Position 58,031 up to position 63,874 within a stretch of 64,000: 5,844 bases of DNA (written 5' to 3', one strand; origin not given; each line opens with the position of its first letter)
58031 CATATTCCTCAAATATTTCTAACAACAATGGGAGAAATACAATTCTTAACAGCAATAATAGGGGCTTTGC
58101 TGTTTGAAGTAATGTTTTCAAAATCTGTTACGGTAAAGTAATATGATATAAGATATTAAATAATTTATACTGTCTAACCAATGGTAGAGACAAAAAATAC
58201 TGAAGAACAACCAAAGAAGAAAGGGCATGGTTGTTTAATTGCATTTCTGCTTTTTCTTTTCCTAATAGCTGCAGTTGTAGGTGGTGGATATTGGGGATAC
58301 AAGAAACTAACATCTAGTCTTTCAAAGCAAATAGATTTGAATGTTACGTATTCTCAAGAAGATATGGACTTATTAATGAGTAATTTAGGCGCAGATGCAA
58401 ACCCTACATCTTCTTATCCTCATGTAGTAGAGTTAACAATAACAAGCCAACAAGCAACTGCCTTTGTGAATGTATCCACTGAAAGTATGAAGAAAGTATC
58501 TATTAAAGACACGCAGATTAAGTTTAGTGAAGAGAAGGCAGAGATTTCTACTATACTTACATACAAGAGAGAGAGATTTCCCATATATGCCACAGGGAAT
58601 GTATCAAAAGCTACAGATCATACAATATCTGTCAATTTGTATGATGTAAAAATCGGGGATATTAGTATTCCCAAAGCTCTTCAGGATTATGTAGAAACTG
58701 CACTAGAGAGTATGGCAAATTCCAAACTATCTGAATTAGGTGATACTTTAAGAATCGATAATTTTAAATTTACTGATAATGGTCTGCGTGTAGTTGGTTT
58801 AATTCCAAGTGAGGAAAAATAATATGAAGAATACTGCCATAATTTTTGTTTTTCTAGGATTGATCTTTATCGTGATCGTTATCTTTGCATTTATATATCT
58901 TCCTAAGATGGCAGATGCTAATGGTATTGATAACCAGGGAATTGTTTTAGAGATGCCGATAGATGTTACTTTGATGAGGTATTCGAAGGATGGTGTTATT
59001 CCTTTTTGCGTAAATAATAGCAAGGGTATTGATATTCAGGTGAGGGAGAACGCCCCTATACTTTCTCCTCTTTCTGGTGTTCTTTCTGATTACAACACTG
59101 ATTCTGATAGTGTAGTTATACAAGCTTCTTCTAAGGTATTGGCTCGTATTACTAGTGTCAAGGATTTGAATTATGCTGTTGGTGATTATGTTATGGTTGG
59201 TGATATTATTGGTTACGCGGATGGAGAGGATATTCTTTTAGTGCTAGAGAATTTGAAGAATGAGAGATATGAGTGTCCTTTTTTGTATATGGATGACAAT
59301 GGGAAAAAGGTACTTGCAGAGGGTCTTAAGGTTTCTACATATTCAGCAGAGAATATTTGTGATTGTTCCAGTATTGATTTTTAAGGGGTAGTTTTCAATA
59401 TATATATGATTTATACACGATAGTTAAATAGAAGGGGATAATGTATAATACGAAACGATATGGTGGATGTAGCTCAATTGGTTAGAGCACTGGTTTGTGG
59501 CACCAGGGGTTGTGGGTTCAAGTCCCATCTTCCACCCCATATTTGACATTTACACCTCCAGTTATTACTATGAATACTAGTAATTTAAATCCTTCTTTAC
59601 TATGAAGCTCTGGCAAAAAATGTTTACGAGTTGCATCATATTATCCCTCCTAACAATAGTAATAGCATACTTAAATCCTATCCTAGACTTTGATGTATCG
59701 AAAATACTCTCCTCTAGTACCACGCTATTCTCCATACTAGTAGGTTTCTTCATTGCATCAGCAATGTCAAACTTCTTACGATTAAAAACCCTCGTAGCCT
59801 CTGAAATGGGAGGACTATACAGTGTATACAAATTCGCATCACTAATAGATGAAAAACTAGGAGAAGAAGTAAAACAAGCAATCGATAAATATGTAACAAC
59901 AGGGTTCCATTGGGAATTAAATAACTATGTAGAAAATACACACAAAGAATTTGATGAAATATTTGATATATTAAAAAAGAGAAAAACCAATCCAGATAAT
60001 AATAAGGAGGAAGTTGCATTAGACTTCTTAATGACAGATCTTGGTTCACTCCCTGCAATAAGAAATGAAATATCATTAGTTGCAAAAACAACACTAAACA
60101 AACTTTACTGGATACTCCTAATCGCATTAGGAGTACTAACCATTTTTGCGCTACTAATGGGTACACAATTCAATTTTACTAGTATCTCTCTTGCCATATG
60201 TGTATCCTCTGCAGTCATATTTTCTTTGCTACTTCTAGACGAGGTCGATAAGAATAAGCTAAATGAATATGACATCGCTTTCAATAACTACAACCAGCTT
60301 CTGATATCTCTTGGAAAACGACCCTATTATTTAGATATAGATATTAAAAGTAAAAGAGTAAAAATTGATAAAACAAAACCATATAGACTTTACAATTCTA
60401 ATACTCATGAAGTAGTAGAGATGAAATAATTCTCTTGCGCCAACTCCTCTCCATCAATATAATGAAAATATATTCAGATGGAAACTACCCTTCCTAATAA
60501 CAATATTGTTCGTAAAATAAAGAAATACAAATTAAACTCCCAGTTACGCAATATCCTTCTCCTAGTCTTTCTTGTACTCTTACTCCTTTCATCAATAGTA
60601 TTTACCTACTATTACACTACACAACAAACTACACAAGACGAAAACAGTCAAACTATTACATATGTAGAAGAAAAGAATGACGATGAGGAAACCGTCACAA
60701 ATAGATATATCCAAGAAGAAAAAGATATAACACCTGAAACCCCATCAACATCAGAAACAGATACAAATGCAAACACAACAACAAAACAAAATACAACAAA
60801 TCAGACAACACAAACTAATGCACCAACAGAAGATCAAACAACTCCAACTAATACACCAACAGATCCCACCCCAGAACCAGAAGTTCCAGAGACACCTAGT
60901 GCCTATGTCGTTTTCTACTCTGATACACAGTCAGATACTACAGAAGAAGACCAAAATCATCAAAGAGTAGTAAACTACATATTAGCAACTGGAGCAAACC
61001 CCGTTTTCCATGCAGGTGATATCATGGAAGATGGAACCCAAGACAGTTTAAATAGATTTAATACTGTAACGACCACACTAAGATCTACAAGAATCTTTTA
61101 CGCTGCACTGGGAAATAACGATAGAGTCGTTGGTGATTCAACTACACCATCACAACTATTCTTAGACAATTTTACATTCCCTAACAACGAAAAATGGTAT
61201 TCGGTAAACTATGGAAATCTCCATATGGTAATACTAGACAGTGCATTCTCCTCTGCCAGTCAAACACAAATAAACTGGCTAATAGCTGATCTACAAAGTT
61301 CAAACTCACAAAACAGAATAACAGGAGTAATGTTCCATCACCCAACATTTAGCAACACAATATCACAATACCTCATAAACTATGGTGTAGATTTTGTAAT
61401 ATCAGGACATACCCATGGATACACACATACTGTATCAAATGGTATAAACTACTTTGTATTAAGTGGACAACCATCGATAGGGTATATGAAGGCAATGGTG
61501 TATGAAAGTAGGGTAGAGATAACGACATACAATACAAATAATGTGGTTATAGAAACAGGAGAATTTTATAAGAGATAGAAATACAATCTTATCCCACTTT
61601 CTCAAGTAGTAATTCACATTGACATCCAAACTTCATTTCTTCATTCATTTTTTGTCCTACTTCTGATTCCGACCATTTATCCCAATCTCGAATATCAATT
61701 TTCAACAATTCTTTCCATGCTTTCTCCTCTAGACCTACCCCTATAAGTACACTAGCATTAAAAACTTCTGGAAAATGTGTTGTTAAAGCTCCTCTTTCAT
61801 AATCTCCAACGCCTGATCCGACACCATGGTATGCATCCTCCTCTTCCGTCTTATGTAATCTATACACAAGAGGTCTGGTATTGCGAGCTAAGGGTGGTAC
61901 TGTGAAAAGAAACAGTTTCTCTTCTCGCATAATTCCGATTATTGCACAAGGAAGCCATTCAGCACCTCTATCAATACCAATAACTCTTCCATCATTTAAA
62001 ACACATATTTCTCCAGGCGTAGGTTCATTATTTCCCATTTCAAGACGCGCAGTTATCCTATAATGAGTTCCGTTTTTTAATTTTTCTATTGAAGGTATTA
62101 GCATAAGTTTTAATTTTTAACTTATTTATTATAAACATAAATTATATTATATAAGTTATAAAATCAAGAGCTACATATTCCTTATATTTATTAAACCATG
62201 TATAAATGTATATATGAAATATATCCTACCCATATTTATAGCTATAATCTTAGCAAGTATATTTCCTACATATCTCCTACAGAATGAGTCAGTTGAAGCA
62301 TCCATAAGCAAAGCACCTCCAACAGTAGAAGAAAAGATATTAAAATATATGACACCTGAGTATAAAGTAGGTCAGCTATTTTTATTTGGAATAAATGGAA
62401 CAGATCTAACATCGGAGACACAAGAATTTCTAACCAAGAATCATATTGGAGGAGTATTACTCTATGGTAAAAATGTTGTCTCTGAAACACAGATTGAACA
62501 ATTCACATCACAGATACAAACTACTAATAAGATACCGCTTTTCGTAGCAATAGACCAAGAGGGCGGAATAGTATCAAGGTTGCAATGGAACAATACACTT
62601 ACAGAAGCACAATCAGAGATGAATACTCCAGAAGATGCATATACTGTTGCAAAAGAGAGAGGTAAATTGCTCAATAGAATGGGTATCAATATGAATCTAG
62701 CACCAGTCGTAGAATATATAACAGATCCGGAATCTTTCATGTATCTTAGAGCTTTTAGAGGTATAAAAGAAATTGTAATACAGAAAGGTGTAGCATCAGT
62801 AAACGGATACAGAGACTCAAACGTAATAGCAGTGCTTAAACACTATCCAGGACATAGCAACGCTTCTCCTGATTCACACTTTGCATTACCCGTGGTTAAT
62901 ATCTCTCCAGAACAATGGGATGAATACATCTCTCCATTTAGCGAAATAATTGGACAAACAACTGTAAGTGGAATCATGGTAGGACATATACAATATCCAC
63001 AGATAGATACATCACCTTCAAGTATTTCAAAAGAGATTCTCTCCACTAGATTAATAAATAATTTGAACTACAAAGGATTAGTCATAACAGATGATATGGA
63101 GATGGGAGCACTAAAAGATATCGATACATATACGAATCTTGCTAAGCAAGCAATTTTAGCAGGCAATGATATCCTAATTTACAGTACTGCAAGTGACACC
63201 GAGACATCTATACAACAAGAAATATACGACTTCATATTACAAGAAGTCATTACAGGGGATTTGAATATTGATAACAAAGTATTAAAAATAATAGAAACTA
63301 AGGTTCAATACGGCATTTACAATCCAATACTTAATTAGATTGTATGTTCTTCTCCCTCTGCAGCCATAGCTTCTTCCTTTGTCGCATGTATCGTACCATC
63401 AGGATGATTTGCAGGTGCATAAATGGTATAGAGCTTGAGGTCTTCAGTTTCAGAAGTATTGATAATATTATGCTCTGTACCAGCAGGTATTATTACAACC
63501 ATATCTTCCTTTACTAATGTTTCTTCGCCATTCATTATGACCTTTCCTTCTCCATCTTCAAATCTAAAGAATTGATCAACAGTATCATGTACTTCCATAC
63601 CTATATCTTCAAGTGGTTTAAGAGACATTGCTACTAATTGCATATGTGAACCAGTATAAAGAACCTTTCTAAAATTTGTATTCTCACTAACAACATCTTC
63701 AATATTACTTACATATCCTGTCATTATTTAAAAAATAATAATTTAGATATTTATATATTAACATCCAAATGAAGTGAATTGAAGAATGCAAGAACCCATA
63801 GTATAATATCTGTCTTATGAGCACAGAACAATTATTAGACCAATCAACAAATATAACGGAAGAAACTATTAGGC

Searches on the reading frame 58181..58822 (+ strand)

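Call 75: search_protein_families(library=pfam, proteins=[window:58181-58822:+], max_evalue=0.001)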
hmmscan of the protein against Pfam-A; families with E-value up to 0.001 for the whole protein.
window:58181-58822:+ (213 aa): 1 family
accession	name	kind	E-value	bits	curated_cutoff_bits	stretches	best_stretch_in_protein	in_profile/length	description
PF11209.13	LmeA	-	1.3e-05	25.8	27.3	1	83-205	95-215/217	LmeA-like phospholipid-binding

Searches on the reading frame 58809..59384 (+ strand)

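Call 75: search_protein_families(library=pfam, proteins=[window:58809-59384:+], max_evalue=0.001)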
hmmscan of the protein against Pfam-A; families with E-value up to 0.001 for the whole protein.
window:58809-59384:+ (191 aa): 1 family
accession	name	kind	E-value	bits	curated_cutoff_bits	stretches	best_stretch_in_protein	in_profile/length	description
PF01551.29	Peptidase_M23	-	3.4e-06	27.6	28.7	1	70-137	2-72/96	Peptidase family M23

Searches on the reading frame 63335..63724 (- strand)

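Call 75: search_protein_families(library=pfam, proteins=[window:63335-63724:-], max_evalue=0.001)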
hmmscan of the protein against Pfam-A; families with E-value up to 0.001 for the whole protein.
window:63335-63724:- (129 aa): 1 family
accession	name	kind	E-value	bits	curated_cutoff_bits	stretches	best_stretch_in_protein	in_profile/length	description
PF07883.17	Cupin_2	-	1.8e-13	50.5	27.2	1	33-102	3-70/70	Cupin domain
